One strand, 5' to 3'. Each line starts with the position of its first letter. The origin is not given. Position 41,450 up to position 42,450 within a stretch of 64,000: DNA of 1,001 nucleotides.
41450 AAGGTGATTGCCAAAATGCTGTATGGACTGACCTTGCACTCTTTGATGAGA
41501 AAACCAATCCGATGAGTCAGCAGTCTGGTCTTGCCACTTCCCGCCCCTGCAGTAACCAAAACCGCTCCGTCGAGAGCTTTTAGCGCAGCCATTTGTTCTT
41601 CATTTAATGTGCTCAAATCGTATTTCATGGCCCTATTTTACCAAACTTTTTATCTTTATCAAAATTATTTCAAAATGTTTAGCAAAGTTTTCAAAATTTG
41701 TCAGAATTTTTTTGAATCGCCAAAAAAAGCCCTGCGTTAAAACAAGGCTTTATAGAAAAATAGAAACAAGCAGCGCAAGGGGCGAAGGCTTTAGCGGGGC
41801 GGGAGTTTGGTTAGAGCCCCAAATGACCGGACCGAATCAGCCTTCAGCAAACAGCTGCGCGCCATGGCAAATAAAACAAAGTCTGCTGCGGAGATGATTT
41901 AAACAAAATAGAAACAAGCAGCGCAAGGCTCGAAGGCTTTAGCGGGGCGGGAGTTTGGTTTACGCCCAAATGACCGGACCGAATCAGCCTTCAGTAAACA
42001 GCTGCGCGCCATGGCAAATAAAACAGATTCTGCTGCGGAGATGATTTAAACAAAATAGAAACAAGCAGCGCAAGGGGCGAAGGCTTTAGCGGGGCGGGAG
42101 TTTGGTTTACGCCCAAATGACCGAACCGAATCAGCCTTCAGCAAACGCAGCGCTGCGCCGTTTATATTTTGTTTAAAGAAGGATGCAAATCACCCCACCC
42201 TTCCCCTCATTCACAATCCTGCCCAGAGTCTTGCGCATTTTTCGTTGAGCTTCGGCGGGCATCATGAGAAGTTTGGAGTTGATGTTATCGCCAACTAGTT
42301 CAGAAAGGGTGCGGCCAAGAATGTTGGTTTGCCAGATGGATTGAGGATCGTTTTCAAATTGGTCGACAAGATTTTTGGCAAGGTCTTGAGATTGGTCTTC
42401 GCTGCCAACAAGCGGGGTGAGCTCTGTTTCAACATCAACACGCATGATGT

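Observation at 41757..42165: Three tandem copies of a ~148-nt GC-rich element with conserved hairpins between spoIVA and pcrA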

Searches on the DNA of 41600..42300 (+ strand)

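Call 5: search_rna_families(source=window, start=41600, end=42300, threshold=evalue, max_evalue=10, show_alignments=4)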
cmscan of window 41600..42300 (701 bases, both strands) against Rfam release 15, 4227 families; matches with E-value up to 10: 4.
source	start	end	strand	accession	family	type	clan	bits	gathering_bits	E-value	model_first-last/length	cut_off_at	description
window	42045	42177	-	RF00971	mir-578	Gene; miRNA;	-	25.2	98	0.036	1-84/84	no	mir-578 microRNA precursor family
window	42208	42241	-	RF02211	ZFAT-AS1_1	Gene; lncRNA;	-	12.8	80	5.7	48-79/79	no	ZFAT antisense RNA 1 conserved region 1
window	41683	41733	+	RF00066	U7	Gene; snRNA;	-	12.3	34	8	1-62/62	no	U7 small nuclear RNA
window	41685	41773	+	RF02577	tsr24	Gene; sRNA;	-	12.2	50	3.6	1-238/238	no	S. aureus tsr24 small RNA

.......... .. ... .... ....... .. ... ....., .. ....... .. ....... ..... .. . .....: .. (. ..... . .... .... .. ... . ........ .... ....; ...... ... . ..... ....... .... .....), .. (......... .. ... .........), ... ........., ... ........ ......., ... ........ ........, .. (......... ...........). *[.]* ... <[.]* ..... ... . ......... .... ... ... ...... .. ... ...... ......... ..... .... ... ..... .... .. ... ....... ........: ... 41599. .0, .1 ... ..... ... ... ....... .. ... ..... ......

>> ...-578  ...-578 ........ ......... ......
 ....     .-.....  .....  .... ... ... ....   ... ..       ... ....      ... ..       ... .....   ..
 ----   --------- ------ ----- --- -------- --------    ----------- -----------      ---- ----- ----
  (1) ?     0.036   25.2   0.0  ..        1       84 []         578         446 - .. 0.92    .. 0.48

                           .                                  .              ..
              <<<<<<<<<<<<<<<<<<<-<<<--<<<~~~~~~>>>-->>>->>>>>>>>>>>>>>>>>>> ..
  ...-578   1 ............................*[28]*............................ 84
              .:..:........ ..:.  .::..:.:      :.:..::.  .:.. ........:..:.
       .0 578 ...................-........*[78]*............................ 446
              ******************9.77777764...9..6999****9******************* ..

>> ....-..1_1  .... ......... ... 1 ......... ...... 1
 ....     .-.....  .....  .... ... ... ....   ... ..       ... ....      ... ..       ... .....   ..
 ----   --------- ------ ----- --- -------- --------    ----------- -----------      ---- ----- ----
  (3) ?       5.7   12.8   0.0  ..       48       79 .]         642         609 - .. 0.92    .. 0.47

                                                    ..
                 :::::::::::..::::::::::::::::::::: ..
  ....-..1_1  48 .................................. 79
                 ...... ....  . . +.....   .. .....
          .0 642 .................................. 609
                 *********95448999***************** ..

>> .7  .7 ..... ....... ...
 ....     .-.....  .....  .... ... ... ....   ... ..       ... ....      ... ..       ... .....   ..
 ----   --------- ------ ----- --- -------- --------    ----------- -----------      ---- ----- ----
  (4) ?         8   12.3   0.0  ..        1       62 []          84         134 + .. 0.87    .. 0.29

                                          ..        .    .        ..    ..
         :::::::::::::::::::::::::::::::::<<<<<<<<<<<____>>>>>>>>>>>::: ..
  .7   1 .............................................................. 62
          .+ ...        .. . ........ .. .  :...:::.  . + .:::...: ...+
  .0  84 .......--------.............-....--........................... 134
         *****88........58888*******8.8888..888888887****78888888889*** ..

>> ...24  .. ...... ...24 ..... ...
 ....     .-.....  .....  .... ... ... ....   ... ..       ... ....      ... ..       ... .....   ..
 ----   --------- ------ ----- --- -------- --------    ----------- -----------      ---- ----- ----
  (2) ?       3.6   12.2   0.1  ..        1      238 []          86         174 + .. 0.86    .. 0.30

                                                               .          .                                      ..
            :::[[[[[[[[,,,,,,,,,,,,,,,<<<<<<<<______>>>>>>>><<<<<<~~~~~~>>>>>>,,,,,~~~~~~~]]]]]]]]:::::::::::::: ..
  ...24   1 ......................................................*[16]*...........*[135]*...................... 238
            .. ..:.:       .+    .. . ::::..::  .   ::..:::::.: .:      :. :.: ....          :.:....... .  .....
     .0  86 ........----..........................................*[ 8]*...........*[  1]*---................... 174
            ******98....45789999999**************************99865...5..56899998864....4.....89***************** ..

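Call 28: build_rna_model(alignment_id=A3, structure=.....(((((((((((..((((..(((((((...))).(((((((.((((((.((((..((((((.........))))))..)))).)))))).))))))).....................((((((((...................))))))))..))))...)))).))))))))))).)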
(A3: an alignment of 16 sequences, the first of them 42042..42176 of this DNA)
Model R1 built from alignment A3 (16 sequences, 183 columns); structure: as given.
model positions 158; base pairs 53; branch points 2; effective number of sequences 1.6; information 0.589 bits per position. Calibrated on 0.2 Mb of random sequence (short: E-values are rough).
structure used (alignment columns):
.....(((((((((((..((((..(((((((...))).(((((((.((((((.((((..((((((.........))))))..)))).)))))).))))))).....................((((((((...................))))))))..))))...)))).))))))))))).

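Call 29: search_with_rna_model(model_id=R1, sources=[window, L001, L002, L003, L004, L005, L006, L007, L008, L009, L012, L013, L014, L015, L016, L017, L018, L019, L020, L021, L022, L023, L025, L026, L027, L028, L029], max_evalue=1)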
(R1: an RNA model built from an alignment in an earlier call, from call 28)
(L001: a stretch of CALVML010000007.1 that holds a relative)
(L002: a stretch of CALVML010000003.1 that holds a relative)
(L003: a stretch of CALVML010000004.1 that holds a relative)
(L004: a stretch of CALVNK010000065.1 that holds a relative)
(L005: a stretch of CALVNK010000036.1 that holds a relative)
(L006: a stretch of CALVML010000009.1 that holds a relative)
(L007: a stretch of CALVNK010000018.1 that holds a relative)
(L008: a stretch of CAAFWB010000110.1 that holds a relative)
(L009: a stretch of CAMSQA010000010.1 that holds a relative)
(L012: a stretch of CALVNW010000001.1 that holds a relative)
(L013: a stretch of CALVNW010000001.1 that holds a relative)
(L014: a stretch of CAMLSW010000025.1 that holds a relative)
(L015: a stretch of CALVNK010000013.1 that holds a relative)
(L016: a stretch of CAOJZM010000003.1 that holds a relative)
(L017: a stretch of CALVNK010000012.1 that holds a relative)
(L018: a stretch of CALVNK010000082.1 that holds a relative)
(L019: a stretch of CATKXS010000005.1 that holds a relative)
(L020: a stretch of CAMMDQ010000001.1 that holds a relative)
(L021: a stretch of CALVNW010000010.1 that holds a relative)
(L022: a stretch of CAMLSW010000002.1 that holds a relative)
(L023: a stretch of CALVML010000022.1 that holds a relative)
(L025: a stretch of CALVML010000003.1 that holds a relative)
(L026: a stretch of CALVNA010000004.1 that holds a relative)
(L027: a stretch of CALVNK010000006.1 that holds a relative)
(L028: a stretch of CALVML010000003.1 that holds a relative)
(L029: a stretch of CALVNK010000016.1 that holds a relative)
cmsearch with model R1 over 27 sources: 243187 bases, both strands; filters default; matches with E-value up to 1: 40.
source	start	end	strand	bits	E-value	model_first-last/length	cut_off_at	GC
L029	5737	5894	-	182.8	1.1e-47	1-158/158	no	0.39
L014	6895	7052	+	181.4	2.9e-47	1-158/158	no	0.4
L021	1306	1463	-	181.4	2.9e-47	1-158/158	no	0.4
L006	4695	4852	-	180.9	3.9e-47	1-158/158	no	0.39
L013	2130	2287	-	180.8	4.2e-47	1-158/158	no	0.4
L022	2078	2235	-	180.8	4.2e-47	1-158/158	no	0.4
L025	430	587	+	180.1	6.7e-47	1-158/158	no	0.38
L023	81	238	+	179.3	1.1e-46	1-158/158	no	0.41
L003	1187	1344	-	177.2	4.2e-46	1-158/158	no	0.41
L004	4373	4530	-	176.5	6.3e-46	1-158/158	no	0.41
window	49751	49908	+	169.3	6e-44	1-158/158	no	0.41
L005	2361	2519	-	165.8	5.6e-43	1-158/158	no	0.42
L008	1429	1582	-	150.8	7.7e-39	1-158/158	no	0.42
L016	3955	4106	+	140.2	6.6e-36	1-158/158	no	0.4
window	42042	42176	+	112.8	2.3e-28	1-158/158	no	0.48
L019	2481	2661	-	107.7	6e-27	1-158/158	no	0.4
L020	7463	7595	-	103.8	6.7e-26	1-158/158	no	0.46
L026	5675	5807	+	103.8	6.7e-26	1-158/158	no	0.46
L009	68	199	-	81.9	7.5e-20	1-158/158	no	0.4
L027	5764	5899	-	74.1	1.1e-17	1-158/158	no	0.43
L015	4357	4465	+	67.9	5.6e-16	23-141/158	no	0.39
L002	1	72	-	60.5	5.9e-14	1-72/158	3'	0.42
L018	2462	2523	+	48.5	1.2e-10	1-62/158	3'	0.47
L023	85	242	-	41.6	9.4e-09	1-158/158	no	0.41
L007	1189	1322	-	39.1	4.9e-08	1-158/158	no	0.4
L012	4954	5088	-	38.3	7.9e-08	1-158/158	no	0.36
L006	4691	4848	+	38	9.4e-08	1-158/158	no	0.41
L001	1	45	-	34.4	9.1e-07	1-45/158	3'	0.44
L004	4369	4526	+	34.4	9.3e-07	1-158/158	no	0.42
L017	1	68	-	31.3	6.7e-06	1-82/158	3'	0.49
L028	1629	1663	+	30.6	1e-05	50-84/158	no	0.4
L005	2357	2515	+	30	1.6e-05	1-158/158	no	0.41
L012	5154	5324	-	25.1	0.00035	1-158/158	no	0.41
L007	1389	1559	-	21.7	0.0029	1-158/158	no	0.44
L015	4210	4302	+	15.7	0.13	1-158/158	no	0.45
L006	1615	1712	+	15.1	0.19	1-158/158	no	0.35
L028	1466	1601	+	15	0.21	1-158/158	no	0.42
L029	5673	5804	+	13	0.74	1-158/158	no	0.33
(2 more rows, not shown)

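Call 41: search_with_rna_model(model_id=R1, sources=[L030, L031, L032, L033, L034, L035, L036, L037, L038, L039, L040, L041, L042, L043, L044, L045, L046], max_evalue=0.01)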
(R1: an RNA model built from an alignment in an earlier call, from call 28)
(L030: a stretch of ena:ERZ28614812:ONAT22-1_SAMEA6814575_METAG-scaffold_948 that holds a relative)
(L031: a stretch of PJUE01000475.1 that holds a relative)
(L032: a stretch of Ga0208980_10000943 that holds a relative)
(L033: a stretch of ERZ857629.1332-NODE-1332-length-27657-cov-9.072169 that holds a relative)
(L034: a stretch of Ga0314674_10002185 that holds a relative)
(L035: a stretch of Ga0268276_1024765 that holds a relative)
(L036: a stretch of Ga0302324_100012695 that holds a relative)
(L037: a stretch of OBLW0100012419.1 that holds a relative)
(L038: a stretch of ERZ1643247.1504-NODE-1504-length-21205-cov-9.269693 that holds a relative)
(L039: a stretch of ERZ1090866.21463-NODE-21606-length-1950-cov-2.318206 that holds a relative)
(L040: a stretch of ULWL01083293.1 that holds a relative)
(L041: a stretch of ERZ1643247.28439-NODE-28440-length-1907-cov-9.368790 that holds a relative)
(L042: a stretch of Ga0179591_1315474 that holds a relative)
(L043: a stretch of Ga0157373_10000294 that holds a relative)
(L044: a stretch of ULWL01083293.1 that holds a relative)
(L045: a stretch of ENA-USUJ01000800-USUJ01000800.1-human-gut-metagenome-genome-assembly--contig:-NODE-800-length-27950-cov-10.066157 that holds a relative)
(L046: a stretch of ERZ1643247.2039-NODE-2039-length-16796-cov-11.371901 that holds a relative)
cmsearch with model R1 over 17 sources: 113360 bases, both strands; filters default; matches with E-value up to 0.01: 13.
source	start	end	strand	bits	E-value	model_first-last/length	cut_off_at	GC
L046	1449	1606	+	181.8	1e-47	1-158/158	no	0.41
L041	1623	1780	-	174.7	9.4e-46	1-158/158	no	0.4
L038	300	456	+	169.3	3e-44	1-158/158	no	0.41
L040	795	950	-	157.2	6.4e-41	1-158/158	no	0.42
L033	5605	5760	+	156.9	7.6e-41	1-158/158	no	0.42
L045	11134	11289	+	156.9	7.6e-41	1-158/158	no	0.42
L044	1629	1783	-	154.3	3.8e-40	1-158/158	no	0.43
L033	3962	4115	+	153.5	6.4e-40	1-158/158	no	0.42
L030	4473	4607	-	97.6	1.7e-24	1-158/158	no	0.5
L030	4755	4909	-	62.2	9.6e-15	1-158/158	no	0.49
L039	803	937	-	37.8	5e-08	1-158/158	no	0.37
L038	304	460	-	35.5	2.2e-07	1-158/158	no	0.41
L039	1003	1173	-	25.1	0.00016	1-158/158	no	0.41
